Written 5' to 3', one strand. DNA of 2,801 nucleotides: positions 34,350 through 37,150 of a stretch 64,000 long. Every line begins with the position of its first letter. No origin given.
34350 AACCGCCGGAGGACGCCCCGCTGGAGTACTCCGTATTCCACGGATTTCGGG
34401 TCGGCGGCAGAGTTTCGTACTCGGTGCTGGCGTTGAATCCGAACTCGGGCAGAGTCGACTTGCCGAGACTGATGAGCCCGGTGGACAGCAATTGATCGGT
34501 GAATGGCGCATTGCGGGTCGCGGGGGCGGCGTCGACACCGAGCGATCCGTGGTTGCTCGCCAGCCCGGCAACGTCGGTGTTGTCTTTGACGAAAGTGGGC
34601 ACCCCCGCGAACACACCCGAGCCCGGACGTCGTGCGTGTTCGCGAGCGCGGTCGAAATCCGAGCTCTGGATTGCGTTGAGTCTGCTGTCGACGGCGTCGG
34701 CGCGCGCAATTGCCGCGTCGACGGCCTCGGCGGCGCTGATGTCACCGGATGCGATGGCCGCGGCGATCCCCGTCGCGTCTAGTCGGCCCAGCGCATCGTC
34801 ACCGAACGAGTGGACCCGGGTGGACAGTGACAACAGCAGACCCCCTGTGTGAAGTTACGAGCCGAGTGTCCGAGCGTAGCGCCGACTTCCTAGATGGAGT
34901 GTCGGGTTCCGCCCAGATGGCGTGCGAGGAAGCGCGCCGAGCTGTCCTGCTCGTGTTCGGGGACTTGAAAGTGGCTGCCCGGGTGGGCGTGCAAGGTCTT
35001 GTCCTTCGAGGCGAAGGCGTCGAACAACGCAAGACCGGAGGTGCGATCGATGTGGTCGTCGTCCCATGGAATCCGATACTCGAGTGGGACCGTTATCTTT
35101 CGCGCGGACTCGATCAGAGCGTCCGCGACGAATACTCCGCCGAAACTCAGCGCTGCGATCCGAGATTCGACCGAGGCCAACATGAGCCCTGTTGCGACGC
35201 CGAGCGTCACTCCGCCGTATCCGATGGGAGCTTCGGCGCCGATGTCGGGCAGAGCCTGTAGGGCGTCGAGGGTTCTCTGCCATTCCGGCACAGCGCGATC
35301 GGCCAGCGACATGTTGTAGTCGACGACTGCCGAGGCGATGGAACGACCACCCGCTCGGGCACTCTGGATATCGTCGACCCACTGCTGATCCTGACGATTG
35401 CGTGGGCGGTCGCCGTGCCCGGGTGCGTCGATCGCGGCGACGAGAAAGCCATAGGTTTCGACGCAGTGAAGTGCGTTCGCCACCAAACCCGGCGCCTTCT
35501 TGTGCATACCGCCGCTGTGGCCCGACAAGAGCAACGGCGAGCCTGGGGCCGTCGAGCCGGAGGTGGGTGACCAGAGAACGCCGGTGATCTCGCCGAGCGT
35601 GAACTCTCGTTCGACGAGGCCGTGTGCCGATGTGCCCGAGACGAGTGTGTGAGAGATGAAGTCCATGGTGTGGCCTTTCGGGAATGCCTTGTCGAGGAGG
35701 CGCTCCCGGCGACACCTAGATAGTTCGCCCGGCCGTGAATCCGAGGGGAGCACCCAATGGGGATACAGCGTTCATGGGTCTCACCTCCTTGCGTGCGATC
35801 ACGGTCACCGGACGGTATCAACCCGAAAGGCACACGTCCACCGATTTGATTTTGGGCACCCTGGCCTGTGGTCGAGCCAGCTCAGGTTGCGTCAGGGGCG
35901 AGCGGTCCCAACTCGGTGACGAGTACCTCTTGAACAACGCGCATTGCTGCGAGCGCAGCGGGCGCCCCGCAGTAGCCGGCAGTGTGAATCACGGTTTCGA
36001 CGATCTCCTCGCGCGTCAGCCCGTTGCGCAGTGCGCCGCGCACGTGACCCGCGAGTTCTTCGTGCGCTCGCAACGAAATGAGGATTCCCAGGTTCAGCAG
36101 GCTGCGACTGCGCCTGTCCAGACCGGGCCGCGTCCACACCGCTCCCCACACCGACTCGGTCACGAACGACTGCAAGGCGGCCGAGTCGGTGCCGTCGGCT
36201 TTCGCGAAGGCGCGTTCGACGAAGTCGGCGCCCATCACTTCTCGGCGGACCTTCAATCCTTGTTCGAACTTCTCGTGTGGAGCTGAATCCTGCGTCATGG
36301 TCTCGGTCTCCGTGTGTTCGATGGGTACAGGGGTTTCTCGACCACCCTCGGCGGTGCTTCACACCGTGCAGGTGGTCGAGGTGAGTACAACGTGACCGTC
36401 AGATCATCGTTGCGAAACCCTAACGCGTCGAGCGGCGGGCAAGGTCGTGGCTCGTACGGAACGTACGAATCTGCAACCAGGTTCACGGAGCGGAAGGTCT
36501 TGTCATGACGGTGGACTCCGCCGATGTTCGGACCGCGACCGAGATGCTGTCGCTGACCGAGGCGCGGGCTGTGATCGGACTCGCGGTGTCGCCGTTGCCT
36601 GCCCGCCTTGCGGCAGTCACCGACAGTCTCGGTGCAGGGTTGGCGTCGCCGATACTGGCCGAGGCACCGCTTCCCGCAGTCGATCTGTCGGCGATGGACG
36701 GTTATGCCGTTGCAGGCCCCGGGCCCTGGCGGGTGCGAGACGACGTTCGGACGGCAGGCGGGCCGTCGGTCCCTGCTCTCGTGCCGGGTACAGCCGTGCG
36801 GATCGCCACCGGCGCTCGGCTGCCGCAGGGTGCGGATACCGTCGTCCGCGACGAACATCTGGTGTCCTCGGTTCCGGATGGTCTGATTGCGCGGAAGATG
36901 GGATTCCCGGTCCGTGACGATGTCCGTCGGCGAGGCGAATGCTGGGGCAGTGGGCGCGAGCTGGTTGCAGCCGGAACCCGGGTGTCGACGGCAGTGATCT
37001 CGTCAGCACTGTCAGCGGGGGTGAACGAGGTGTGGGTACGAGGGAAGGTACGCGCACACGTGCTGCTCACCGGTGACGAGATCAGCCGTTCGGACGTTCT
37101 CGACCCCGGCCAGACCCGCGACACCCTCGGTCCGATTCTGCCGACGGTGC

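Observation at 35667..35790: Unannotated leader peptide + mutually exclusive hairpins: a ribosome-sensing translational attenuator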

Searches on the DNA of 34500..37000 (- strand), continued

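Call 84: get_annotated_region(hit=H15, flank=1800)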
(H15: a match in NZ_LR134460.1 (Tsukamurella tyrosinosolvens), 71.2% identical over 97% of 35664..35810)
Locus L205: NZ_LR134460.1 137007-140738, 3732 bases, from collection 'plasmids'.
description: Tsukamurella tyrosinosolvens strain NCTC13231 plasmid 18, complete sequence
organism: Tsukamurella tyrosinosolvens (NCBI taxid 57704)
taxonomy: Bacteria; Actinomycetota; Actinomycetes; Mycobacteriales; Tsukamurellaceae; Tsukamurella; Tsukamurella tyrosinosolvens
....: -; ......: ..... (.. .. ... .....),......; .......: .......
typing (MOB-suite, as given by PLSDB): non-mobilizable
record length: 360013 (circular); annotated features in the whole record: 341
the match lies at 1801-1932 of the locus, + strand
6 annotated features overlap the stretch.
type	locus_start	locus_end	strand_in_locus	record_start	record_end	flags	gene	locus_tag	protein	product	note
CDS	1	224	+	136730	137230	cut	-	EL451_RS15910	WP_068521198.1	peroxiredoxin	-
CDS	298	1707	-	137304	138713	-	-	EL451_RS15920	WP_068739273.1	NAD(P)/FAD-dependent oxidoreductase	-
CDS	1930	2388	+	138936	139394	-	-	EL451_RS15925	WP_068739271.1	hypothetical protein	-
CDS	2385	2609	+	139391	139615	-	infA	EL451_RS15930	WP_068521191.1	translation initiation factor IF-1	GO:0006413 - translational initiation [Evidence IEA]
CDS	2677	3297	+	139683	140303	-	-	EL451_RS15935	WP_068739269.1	glyoxalase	-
CDS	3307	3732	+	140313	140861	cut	-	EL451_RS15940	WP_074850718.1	DUF6817 domain-containing protein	-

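Call 85: get_annotated_region(hit=H3, flank=1800)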
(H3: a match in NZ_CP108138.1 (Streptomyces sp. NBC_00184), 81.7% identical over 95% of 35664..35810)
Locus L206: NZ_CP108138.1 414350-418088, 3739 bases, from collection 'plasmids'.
description: Streptomyces sp. NBC_00184 plasmid unnamed1, complete sequence
organism: Streptomyces sp. NBC_00184 (NCBI taxid 2975673)
taxonomy: Bacteria; Actinomycetota; Actinomycetes; Kitasatosporales; Streptomycetaceae; Streptomyces; Streptomyces sp. NBC 00184
host: -; source: -; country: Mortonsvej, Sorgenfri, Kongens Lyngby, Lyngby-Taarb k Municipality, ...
typing (MOB-suite, as given by PLSDB): non-mobilizable
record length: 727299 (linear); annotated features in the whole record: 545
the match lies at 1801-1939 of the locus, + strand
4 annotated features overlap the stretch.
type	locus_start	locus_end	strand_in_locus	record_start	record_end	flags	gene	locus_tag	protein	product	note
CDS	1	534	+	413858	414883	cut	-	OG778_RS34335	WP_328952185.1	LLM class flavin-dependent oxidoreductase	-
CDS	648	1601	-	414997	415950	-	-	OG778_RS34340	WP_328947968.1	IS481 family transposase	-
CDS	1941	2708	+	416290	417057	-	-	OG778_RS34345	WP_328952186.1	alpha/beta hydrolase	-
CDS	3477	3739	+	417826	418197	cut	-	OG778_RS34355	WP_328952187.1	SDR family oxidoreductase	-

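Call 86: get_annotated_region(hit=H7, flank=1800)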
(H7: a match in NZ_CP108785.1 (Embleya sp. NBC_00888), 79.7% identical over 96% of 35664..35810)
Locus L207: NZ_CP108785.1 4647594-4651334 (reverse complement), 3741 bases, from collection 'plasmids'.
description: Embleya sp. NBC_00888 plasmid unnamed1, complete sequence
organism: Embleya sp. NBC_00888 (NCBI taxid 2975960)
taxonomy: Bacteria; Actinomycetota; Actinomycetes; Kitasatosporales; Streptomycetaceae; Embleya; Embleya sp. NBC 00888
host: -; source: -; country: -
typing (MOB-suite, as given by PLSDB): mobilizable; relaxase MOBP
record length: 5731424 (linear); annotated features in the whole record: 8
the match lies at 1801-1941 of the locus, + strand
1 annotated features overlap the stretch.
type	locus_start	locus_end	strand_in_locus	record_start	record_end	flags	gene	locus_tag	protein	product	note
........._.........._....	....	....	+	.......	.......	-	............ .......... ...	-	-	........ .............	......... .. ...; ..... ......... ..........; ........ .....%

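Call 87: get_annotated_region(hit=H10, flank=1800)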
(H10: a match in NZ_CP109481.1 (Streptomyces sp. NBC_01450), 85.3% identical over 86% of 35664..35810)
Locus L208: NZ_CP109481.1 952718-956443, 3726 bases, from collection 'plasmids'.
description: Streptomyces sp. NBC_01450 plasmid unnamed1, complete sequence
organism: Streptomyces sp. NBC_01450 (NCBI taxid 2903871)
taxonomy: Bacteria; Actinomycetota; Actinomycetes; Kitasatosporales; Streptomycetaceae; Streptomyces; Streptomyces sp. NBC 01450
host: -; source: -; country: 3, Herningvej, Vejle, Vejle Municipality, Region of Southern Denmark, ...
typing (MOB-suite, as given by PLSDB): mobilizable; replicon rep_cluster_1879,rep_cluster_1910,rep_cluster_43; relaxase MOBP,MOBP
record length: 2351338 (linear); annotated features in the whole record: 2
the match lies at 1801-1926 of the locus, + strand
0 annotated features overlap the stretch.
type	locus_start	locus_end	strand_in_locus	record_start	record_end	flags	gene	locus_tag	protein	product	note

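Call 88: get_annotated_region(hit=H16, flank=1800)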
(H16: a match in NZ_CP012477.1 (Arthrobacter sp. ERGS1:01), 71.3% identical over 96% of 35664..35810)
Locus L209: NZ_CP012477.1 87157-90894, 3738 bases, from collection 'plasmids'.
description: Arthrobacter sp. ERGS1:01 isolate water plasmid unnamed2, complete sequence
organism: Arthrobacter sp. ERGS1:01 (NCBI taxid 1704044)
taxonomy: Bacteria; Actinomycetota; Actinomycetes; Micrococcales; Micrococcaceae; Arthrobacter; Arthrobacter sp. ERGS1:01
host: -; source: single,stream water; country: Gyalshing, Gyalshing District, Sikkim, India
typing (MOB-suite, as given by PLSDB): non-mobilizable
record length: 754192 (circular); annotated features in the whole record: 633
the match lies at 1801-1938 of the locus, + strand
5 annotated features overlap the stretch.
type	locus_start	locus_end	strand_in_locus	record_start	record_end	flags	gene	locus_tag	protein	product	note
CDS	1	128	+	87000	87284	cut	-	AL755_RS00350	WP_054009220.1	flagellar FlbD family protein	-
CDS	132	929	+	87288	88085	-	-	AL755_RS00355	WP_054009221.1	MotA/TolQ/ExbB proton channel family protein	-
CDS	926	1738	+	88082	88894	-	-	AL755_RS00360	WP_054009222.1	flagellar motor protein MotB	-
CDS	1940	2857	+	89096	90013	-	-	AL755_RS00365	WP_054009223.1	patatin-like phospholipase family protein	GO:0006629 - lipid metabolic process [Evidence IEA]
CDS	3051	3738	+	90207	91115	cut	-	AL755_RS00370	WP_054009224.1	flagellar motor switch protein FliM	-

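Call 89: get_annotated_region(hit=H28, flank=1800)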
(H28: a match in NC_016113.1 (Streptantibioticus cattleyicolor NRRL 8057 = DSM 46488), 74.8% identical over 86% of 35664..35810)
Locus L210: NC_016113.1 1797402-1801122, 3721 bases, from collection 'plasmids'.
description: Streptantibioticus cattleyicolor NRRL 8057 = DSM 46488 plasmid pSCAT, complete sequence
organism: Streptantibioticus cattleyicolor NRRL 8057 = DSM 46488 (NCBI taxid 1003195)
taxonomy: Bacteria; Actinomycetota; Actinomycetes; Kitasatosporales; Streptomycetaceae; Streptantibioticus; Streptantibioticus cattleyicolor; Streptantibioticus cattleyicolor NRRL 8057 = DSM 46488
host: -; source: -; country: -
typing (MOB-suite, as given by PLSDB): mobilizable; relaxase MOBP
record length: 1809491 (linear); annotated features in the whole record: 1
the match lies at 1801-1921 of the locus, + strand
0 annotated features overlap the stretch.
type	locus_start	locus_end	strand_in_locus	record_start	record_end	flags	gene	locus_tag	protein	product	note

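Call 90: get_annotated_region(hit=H38, flank=1800)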
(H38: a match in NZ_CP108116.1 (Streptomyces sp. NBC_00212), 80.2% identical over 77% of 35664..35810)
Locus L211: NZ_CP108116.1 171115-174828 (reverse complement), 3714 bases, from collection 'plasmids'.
description: Streptomyces sp. NBC_00212 plasmid unnamed1, complete sequence
organism: Streptomyces sp. NBC_00212 (NCBI taxid 2975684)
taxonomy: Bacteria; Actinomycetota; Actinomycetes; Kitasatosporales; Streptomycetaceae; Streptomyces; Streptomyces sp. NBC 00212
host: -; source: -; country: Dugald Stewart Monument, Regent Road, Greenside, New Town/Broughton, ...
typing (MOB-suite, as given by PLSDB): non-mobilizable
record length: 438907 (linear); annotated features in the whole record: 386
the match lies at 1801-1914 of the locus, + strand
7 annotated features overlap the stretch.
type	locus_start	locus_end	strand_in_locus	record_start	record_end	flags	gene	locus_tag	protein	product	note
CDS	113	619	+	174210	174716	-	-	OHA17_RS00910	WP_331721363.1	DUF3887 domain-containing protein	-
CDS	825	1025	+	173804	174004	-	-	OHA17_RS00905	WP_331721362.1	hypothetical protein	-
CDS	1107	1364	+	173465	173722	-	-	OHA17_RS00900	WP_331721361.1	hypothetical protein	-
CDS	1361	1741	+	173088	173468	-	-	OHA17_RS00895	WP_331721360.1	hypothetical protein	-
CDS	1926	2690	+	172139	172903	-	-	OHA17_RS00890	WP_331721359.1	alpha/beta hydrolase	-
CDS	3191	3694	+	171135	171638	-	-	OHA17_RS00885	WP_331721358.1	RICIN domain-containing protein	-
CDS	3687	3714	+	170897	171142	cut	-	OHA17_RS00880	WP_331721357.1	hypothetical protein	-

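Call 101: search_with_rna_model(model_id=R1, source=L212, max_evalue=10, filters=off, show_alignments=1)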
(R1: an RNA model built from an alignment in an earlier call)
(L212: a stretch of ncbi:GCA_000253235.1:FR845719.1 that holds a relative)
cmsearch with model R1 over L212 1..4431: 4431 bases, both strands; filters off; matches with E-value up to 10: 40.
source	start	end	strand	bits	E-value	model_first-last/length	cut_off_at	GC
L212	2391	2481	+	9.3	0.076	1-147/147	no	0.73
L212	3813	3852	+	8.8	0.096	24-62/147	no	0.82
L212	2460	2512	-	7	0.25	19-72/147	no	0.77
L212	468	520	+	6.4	0.33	1-147/147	no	0.74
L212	2562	2663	-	6.2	0.38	1-147/147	no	0.61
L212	1636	1656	+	4.2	1.1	35-55/147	no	0.67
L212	3376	3441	+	3.9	1.2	10-75/147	no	0.77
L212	1774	1862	-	3.8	1.3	1-147/147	no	0.73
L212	1627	1697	-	3.7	1.3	1-147/147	no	0.72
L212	1862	1949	+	3.3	1.6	1-147/147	no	0.72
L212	2379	2428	-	3.2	1.7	1-147/147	no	0.68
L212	3770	3812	+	3.2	1.8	8-77/147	no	0.74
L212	294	315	-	2.7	2.2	107-128/147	no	0.77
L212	2060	2202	+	2.3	2.7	1-147/147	no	0.71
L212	996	1090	+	2.2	2.9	1-147/147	no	0.73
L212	3279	3338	+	2.1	3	1-147/147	no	0.77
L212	214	283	-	1.7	3.6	1-147/147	no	0.76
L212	4235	4302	-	1.6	4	1-147/147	no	0.76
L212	885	978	+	1.5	4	1-147/147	no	0.72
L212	692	745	+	1.5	4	1-147/147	no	0.76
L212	4108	4199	+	1.5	4.2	1-147/147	no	0.63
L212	1199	1217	+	1.4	4.4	109-127/147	no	0.74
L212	1363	1449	-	1.2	4.7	1-147/147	no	0.57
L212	3962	3988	+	1.2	4.9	26-60/147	no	0.81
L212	2280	2307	-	1.1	5.2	31-59/147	no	0.75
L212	2600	2676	+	1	5.3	1-147/147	no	0.66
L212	375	397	-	0.8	5.8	34-56/147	no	0.74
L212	1183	1230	-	0.8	6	95-144/147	no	0.81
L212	294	315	+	0.8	6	107-128/147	no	0.77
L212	3971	4047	-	0.7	6.2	1-147/147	no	0.77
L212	2895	2916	-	0.7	6.2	107-128/147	no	0.77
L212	428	463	-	0.6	6.6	100-139/147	no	0.72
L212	216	231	+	0.6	6.6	110-125/147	no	0.81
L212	2784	2859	+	0.5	7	1-147/147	no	0.71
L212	3630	3677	+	0.4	7.2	1-147/147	no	0.79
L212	2340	2366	-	0.4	7.3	1-147/147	no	0.81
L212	4023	4076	+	0.1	8.5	1-147/147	no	0.78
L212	2109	2137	-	0.1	8.6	104-132/147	no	0.76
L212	1706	1745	+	0.1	8.7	1-147/147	no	0.73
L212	3236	3304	-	-0.2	9.9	1-147/147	no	0.77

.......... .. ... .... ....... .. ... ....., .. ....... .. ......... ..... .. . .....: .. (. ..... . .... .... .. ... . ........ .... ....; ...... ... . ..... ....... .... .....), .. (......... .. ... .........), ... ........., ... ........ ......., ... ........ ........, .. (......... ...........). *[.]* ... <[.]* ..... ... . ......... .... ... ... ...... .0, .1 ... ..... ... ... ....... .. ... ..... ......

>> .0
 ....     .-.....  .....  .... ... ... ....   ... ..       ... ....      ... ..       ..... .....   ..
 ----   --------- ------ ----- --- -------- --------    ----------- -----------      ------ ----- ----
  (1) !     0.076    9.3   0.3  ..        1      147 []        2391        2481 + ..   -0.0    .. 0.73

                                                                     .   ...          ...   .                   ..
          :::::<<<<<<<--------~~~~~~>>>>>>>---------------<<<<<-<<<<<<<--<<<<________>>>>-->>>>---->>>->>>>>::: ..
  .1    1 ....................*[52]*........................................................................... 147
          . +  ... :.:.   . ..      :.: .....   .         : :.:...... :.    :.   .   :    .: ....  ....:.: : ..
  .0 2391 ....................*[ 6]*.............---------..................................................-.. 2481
